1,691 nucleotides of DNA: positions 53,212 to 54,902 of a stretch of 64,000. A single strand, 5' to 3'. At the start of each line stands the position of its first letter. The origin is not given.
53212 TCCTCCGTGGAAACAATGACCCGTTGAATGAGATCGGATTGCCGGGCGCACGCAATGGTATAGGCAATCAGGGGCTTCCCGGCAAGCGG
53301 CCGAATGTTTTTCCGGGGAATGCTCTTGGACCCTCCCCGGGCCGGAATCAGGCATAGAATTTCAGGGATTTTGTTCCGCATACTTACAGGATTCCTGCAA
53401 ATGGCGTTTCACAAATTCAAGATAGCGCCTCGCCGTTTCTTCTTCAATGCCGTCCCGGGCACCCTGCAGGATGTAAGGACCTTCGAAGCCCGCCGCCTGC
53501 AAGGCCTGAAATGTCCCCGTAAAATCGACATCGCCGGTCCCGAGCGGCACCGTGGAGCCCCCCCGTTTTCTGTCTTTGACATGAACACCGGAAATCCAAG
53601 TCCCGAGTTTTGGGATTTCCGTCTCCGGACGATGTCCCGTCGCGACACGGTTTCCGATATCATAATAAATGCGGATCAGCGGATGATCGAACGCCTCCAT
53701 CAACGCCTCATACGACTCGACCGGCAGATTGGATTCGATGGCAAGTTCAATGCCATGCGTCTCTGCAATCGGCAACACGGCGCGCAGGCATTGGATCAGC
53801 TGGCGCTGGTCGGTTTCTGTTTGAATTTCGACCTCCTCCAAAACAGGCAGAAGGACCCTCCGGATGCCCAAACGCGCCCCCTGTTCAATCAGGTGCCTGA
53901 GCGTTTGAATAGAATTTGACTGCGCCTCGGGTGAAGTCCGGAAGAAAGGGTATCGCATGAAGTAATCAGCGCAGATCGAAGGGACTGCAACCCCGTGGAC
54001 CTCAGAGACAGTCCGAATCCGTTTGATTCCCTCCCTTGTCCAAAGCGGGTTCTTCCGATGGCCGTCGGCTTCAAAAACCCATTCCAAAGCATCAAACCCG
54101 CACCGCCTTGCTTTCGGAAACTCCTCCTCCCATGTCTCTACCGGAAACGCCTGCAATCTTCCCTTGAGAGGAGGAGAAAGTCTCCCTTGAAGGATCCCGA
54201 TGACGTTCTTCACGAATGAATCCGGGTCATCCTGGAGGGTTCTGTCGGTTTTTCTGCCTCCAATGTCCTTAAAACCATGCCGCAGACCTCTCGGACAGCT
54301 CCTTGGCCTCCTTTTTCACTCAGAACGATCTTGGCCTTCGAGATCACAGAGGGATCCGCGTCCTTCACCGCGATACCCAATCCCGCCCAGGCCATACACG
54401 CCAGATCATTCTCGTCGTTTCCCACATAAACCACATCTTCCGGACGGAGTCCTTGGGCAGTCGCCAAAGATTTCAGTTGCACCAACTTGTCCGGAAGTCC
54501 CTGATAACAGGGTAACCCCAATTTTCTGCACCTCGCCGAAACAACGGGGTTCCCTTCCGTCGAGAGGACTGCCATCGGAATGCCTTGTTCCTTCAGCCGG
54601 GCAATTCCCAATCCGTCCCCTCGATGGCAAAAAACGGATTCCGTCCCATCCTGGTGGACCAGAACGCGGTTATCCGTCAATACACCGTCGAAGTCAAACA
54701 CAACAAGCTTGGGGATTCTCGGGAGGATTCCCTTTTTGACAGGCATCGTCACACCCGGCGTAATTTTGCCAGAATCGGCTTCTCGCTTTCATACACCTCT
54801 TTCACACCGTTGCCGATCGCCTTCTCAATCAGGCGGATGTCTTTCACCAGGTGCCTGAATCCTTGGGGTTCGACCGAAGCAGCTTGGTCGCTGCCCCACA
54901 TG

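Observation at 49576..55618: Neu/Kdn-like CMP-ulosonate module with atypical redox and isomerase partners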

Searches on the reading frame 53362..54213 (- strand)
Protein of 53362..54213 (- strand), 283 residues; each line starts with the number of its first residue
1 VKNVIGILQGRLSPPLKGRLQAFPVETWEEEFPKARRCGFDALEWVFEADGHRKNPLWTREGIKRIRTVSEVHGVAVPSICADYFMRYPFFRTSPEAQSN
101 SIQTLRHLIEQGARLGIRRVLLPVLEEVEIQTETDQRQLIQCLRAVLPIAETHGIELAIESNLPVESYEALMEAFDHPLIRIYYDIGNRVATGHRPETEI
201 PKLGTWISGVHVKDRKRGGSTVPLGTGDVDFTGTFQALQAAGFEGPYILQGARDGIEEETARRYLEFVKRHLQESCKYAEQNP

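Call 4: search_protein_families(library=pfam, proteins=[window:53362-54213:-], max_evalue=0.01)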
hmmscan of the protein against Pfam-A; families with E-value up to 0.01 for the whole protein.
window:53362-54213:- (283 aa): 1 family
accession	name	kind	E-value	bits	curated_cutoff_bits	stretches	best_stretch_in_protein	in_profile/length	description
PF01261.30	AP_endonuc_2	-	2.9e-30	106.2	31.1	1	34-270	3-248/249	Xylose isomerase-like TIM barrel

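Call 5: search_protein_families(library=ncbifam, proteins=[window:53362-54213:-], max_evalue=0.01)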
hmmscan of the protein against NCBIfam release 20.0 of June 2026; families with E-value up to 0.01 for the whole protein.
window:53362-54213:- (283 aa): 7 families
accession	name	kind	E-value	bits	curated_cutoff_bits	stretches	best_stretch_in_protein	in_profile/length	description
NF009688.0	PRK13209.1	subfamily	1.2e-25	90.1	317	1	26-277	21-282/286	L-ribulose-5-phosphate 3-epimerase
NF009689.0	PRK13210.1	subfamily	7.5e-24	84.4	200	1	27-277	18-280/286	L-ribulose-5-phosphate 3-epimerase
TIGR00542.1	hxl6Piso_put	equivalog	2.7e-21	76.1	272.15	1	26-254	16-252/279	L-ribulose-5-phosphate 3-epimerase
TIGR04379.1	myo_inos_iolE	equivalog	4.4e-07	29.7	290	0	132-215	124-212/290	myo-inosose-2 dehydratase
NF041277.1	coba_remo_CbiR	equivalog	1.3e-05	24.8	105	1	95-249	77-232/249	cobamide remodeling phosphodiesterase CbiR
NF007360.0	PRK09856.1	equivalog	0.002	17.7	305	1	28-245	15-242/276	fructoselysine 3-epimerase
NF041099.2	keto_glucon_epim_IolO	equivalog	0.0035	16.7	300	1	96-245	86-240/269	5-keto-L-gluconate epimerase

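Call 33: search_solved_structures(query=window:53362-54213:-, max_evalue=0.01)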
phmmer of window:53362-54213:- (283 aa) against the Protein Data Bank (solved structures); distinct sequences matched with E-value up to 0.01: 4.
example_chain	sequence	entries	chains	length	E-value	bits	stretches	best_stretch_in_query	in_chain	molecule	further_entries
3cqh_A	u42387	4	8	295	5.1e-20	75.4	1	21-261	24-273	L-ribulose-5-phosphate 3-epimerase ulaE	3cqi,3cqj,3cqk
8z1i_A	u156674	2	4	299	1.5e-05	27.9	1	65-217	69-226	Art22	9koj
3wqo_A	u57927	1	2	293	2.1e-05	27.5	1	142-277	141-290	Uncharacterized protein MJ1311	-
3tva_A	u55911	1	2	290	0.00048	23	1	131-250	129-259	Xylose isomerase domain protein TIM barrel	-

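Call 39: find_homologous_proteins(query=window:53362-54213:-, max_evalue=0.00001)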
Query window:53362-54213:- (283 aa): 1485 proteins with E <= 0.00001 among 2996 candidates; the best 120 are listed.
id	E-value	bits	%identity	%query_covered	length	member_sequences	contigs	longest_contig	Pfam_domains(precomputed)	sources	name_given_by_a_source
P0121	1.3e-189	647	100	100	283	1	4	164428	PF01261.31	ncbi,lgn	-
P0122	1.8e-110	387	62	100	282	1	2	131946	PF01261.31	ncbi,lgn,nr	ncbi:MAG: sugar phosphate isomerase/epimerase [Candidatus Omnitrophica bacterium]|nr:sugar phosphate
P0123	8.8e-107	375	60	97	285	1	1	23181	PF01261.31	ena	-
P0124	4.6e-105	369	59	99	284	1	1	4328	PF01261.31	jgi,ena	-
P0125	6.8e-104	365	60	96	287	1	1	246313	PF01261.31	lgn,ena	-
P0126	2.3e-103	364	56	99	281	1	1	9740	PF01261.31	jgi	-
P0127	9.0e-89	316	52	97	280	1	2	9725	PF01261.31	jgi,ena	-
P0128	4.6e-88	313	52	94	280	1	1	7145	PF01261.31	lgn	-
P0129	2.9e-84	301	52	95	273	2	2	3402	PF01261.31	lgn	-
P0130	4.0e-83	297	48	96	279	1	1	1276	PF01261.31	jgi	-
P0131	7.1e-83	296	52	96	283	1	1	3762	PF01261.31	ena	-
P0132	1.3e-82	296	52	94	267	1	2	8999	PF01261.31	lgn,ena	-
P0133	1.5e-82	295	49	96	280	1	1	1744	PF01261.31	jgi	-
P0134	8.7e-82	293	50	96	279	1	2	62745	PF01261.31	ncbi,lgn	-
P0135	2.5e-81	291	49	99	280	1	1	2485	PF01261.31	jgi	jgi:L-ribulose-5-phosphate 3-epimerase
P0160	5.4e-77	277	50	94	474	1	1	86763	PF01261.31,PF00702.33,PF08282.19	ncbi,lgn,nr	ncbi:MAG: TIM barrel protein [Chloroflexi bacterium]|nr:TIM barrel protein [Chloroflexota bacterium]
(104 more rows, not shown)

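Call 59: search_solved_structures(query=window:53362-54213:-, max_evalue=1e-10, show_alignments=1)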
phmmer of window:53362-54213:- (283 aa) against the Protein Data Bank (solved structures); distinct sequences matched with E-value up to 1e-10: 1.
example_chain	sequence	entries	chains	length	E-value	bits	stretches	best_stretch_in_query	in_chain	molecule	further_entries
3cqh_A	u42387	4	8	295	5.1e-20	75.4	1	21-261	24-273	L-ribulose-5-phosphate 3-epimerase ulaE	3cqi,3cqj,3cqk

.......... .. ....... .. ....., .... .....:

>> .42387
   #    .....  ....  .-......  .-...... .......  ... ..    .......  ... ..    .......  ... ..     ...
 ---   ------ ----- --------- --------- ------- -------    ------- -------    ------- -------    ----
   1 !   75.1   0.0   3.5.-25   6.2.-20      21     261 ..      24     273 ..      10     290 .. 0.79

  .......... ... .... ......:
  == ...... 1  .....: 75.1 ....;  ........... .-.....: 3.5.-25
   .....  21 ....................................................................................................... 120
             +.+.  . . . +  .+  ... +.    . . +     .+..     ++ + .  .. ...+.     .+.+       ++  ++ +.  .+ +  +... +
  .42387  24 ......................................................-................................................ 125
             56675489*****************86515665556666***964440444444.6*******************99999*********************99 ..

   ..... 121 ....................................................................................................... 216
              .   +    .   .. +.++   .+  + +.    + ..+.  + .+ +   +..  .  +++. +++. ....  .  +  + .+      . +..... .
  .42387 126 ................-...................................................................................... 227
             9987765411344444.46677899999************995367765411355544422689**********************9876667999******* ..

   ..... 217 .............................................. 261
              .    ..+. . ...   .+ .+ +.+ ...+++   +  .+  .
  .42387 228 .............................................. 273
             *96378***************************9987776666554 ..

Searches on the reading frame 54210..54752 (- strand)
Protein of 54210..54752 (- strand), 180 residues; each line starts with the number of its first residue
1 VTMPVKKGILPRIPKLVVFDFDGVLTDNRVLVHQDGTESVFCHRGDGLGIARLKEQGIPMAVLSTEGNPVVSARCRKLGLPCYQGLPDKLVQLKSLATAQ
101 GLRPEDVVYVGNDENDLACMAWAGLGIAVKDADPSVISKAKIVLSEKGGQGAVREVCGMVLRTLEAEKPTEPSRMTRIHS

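Call 4: search_protein_families(library=pfam, proteins=[window:54210-54752:-], max_evalue=0.01)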
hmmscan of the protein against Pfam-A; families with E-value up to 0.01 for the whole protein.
window:54210-54752:- (180 aa): 4 families
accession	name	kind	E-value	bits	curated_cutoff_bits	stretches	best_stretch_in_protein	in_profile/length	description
PF08282.18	Hydrolase_3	-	5.8e-10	39.8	20.9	1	88-147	187-246/255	haloacid dehalogenase-like hydrolase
PF00702.32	Hydrolase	-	5.2e-08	34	26.4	1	50-124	107-191/191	haloacid dehalogenase-like hydrolase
PF13419.12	HAD_2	-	3.8e-05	24.3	23.8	0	51-124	89-172/178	Haloacid dehalogenase-like hydrolase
PF12710.13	HAD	-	0.0015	19.5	27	0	62-120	127-188/189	haloacid dehalogenase-like hydrolase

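Call 5: search_protein_families(library=ncbifam, proteins=[window:54210-54752:-], max_evalue=0.01)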
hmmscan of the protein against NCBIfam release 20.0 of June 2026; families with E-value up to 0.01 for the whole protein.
window:54210-54752:- (180 aa): 19 families
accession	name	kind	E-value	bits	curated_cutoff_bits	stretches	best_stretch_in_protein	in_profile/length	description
NF007019.0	PRK09484.1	equivalog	2.4e-33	115.4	208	1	15-163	26-175/187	3-deoxy-manno-octulosonate-8-phosphatase KdsC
TIGR01670.1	KdsC-phosphatas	subfamily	2.1e-29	102.5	106.95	1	15-161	2-149/154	3-deoxy-D-manno-octulosonate 8-phosphate phosphatase, YrbI family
NF058599.1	KDN-9-PPhBT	equivalog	2.9e-23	82.8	180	1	14-161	2-150/152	3-deoxy-D-glycero-D-galacto-nonulopyranosonate 9-phosphatase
TIGR02726.1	phenyl_P_delta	equivalog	9.2e-21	74.8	281.95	1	15-163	8-157/169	phenylphosphate carboxylase subunit delta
NF002245.0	PRK01158.1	equivalog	1.7e-13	50.4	198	1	88-155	157-224/233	phosphoglycolate phosphatase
TIGR01487.1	Pglycolate_arch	equivalog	8.7e-12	45.3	122.75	1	88-153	147-212/215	phosphoglycolate phosphatase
TIGR00099.1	Cof-subfamily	subfamily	9.2e-10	38.5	137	1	89-146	189-246/256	Cof-type HAD-IIB family hydrolase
NF007806.0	PRK10513.1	equivalog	1.4e-08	34.5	273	1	89-151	197-259/270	sugar-phosphatase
TIGR01662.1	HAD-SF-IIIA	subfamily_domain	1.1e-06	28.8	44.6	1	15-126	1-134/141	HAD-IIIA family hydrolase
NF007821.0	PRK10530.1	equivalog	1.3e-06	27.9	274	1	91-151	202-262/272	pyridoxal phosphatase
TIGR00338.1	serB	equivalog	6.5e-06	25.9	144.15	1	92-147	156-210/219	phosphoserine phosphatase SerB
TIGR01482.1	SPP-subfamily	subfamily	8.1e-06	25.5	107.15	1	92-158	153-219/225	sucrose-phosphate phosphatase subfamily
NF045966.1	YcsE_rel_Pase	equivalog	3e-05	23.6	220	1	88-150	191-253/265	YcsE-related riboflavin metabolism phosphatase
NF008350.0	PRK11133.1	equivalog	3.2e-05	23.2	413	1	92-144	252-303/324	phosphoserine phosphatase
TIGR01491.1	HAD-SF-IB-PSPlk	hypoth_equivalog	7.8e-05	22.5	151.9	0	12-30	2-20/201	phosphoserine phosphatase-like hydrolase, archaeal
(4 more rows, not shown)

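Call 87: search_solved_structures(query=window:54210-54752:-, max_evalue=1e-10)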
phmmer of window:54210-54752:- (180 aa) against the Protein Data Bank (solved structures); distinct sequences matched with E-value up to 1e-10: 17.
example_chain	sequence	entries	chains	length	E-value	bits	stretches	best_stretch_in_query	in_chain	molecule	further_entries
3mmz_A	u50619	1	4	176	5.1e-41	143.8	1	16-161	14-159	putative HAD family hydrolase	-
7t35_A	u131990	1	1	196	1.9e-26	96.3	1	4-162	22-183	3-deoxy-D-manno-octulosonate 8-phosphate phosphatase KdsC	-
4um5_A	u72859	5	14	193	2.8e-24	89.2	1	15-163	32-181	3-DEOXY-D-MANNO-OCTULOSONATE 8-PHOSPHATE PHOSPHATASE KDSC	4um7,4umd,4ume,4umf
3mn1_A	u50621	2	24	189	3.2e-24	89.1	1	14-162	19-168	probable yrbi family phosphatase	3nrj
3n1u_A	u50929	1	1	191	5.3e-24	88.4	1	15-163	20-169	Hydrolase, HAD superfamily, subfamily III A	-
3ij5_A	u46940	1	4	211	5.6e-24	88.3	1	15-163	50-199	3-deoxy-D-manno-octulosonate 8-phosphate phosphatase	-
2r8e_A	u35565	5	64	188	3.4e-23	85.7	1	15-162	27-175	3-deoxy-D-manno-octulosonate 8-phosphate phosphatase | YrbI from Escherichia coli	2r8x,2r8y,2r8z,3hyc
3i6b_A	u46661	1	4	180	3.7e-23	85.6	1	15-161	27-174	3-deoxy-D-manno-octulosonate 8-phosphate phosphatase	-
3n07_A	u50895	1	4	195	7.8e-22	81.3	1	14-163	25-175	3-deoxy-D-manno-octulosonate 8-phosphate phosphatase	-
1j8d_A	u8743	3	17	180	1.9e-19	73.5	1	15-163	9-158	deoxy-D-mannose-octulosonate 8-phosphate phosphatase | 3-deoxy-D-manno-octulosonate 8-phosphate phosphatase KdsC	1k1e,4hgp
4nav_D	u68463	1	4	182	2.1e-19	73.4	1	15-162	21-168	HYPOTHETICAL PROTEIN XCC279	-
2p9j_A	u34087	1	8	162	3.4e-18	69.4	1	15-160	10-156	Hypothetical protein AQ2171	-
3e81_A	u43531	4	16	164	2.3e-17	66.7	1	15-161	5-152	Acylneuraminate cytidylyltransferase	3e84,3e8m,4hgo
4hgq_A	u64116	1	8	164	1.6e-16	64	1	15-161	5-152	Acylneuraminate cytidylyltransferase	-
4hgr_A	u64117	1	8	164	1e-15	61.4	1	15-161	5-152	Acylneuraminate cytidylyltransferase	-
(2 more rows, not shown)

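Call 88: search_solved_structures(query=window:54210-54752:-, max_evalue=1e-30, show_alignments=1)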
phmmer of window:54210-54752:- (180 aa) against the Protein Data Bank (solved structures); distinct sequences matched with E-value up to 1e-30: 1.
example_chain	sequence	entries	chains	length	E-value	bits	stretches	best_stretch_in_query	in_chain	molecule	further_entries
3mmz_A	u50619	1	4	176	5.1e-41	143.8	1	16-161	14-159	putative HAD family hydrolase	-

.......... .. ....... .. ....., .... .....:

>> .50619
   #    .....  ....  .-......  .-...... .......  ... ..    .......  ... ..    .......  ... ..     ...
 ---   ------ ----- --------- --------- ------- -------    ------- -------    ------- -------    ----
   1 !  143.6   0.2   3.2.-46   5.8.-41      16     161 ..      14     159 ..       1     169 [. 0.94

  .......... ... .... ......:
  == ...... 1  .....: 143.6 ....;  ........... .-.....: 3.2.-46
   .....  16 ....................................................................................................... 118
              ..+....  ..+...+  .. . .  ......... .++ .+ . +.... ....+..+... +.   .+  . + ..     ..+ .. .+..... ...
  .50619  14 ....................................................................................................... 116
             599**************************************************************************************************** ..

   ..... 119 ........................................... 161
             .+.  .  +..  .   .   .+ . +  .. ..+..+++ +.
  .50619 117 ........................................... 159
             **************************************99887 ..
